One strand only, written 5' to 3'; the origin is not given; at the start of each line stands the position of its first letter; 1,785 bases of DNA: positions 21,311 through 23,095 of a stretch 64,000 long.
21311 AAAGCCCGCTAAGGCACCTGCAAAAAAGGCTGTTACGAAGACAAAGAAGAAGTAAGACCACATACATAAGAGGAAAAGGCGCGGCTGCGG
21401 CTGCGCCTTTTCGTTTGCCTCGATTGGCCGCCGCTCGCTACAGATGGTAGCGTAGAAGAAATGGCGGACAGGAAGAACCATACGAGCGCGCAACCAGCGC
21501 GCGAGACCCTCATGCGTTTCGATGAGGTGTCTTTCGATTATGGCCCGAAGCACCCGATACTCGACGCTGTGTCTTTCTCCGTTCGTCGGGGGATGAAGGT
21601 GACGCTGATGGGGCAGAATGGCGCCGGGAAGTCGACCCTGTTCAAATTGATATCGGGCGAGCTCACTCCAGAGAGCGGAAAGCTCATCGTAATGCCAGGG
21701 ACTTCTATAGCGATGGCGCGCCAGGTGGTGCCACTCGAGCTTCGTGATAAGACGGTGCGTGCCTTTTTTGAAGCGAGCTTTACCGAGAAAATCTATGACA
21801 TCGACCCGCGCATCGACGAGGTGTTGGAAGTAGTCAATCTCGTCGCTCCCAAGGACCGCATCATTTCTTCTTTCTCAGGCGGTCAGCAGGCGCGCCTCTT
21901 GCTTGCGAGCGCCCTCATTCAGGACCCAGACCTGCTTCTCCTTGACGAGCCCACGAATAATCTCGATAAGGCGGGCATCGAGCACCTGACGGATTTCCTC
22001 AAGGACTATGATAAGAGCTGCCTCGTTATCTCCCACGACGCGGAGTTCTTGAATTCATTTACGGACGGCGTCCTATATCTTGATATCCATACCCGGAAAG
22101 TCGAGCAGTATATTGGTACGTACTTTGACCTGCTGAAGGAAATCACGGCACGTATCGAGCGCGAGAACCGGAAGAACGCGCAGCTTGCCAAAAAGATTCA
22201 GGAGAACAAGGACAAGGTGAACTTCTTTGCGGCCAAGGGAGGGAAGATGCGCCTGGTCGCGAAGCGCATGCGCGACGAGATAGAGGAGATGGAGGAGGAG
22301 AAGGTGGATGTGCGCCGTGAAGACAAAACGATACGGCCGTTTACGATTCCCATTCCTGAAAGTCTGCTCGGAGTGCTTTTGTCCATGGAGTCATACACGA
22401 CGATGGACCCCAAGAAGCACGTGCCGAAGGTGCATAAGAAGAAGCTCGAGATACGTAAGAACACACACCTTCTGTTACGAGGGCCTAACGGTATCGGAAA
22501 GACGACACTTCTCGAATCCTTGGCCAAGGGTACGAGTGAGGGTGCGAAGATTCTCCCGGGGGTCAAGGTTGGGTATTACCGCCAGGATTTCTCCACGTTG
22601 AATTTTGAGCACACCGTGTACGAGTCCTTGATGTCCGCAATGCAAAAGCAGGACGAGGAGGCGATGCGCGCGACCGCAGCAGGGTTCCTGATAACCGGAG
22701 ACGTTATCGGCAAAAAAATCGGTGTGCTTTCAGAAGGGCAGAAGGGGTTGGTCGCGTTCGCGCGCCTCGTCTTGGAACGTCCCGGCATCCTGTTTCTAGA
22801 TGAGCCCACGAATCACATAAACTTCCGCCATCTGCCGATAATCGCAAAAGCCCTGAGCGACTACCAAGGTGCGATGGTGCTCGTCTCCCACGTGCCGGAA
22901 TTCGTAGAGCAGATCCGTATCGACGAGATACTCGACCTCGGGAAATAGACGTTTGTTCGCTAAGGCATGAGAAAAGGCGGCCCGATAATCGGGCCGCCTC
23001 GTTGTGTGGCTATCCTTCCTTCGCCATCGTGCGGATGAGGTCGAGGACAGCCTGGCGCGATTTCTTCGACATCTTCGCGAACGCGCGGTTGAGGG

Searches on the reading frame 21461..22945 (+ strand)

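Call 45: search_protein_families(library=pfam, proteins=[window:21461-22945:+], max_evalue=0.001)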
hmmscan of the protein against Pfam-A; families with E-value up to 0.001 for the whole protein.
window:21461-22945:+ (495 aa): 23 families
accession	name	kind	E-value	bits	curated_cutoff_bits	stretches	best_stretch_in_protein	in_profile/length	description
PF00005.33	ABC_tran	-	6.6e-48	163.2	25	2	34-166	1-137/137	ABC transporter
PF13304.12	AAA_21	-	6e-17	63.1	27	1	134-197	234-303/304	AAA domain, putative AbiEii toxin, Type IV TA system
PF02463.25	SMC_N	-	1.6e-09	37.9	40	0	112-200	111-205/220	RecF/RecN/SMC N terminal domain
PF13555.12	AAA_29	-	7.1e-08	32.5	27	0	40-65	18-43/61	P-loop containing region of AAA domain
PF13191.12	AAA_16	-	3.3e-07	31.4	32.6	0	335-404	25-96/167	AAA ATPase domain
PF13401.12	AAA_22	-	7.4e-07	30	27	0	334-405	5-74/130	AAA domain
PF00004.35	AAA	-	3.2e-06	28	21.2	0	337-363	1-23/131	ATPase family associated with various cellular activities (AAA)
PF20720.3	nSTAND3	-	3.5e-06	27.3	27.2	0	330-360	13-43/155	Novel STAND NTPase 3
PF13476.12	AAA_23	-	4.7e-06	27.8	27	0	338-389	23-74/201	AAA domain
PF03193.22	RsgA_GTPase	-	1e-05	25.9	30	0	45-70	107-132/174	RsgA GTPase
PF05729.18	NACHT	-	3.7e-05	24.1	26.7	0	337-361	3-27/167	NACHT domain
PF12848.13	ABC_tran_Xtn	-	4.3e-05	23.9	25.9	1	207-290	1-82/85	ABC transporter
PF13173.12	AAA_14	-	4.8e-05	23.8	27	0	335-363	3-28/129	AAA domain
PF02367.23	TsaE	-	8.5e-05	23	26.6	0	330-358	17-45/128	Threonylcarbamoyl adenosine biosynthesis protein TsaE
PF12775.13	AAA_7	-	0.00013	22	25.8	0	330-360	29-59/181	P-loop containing dynein motor region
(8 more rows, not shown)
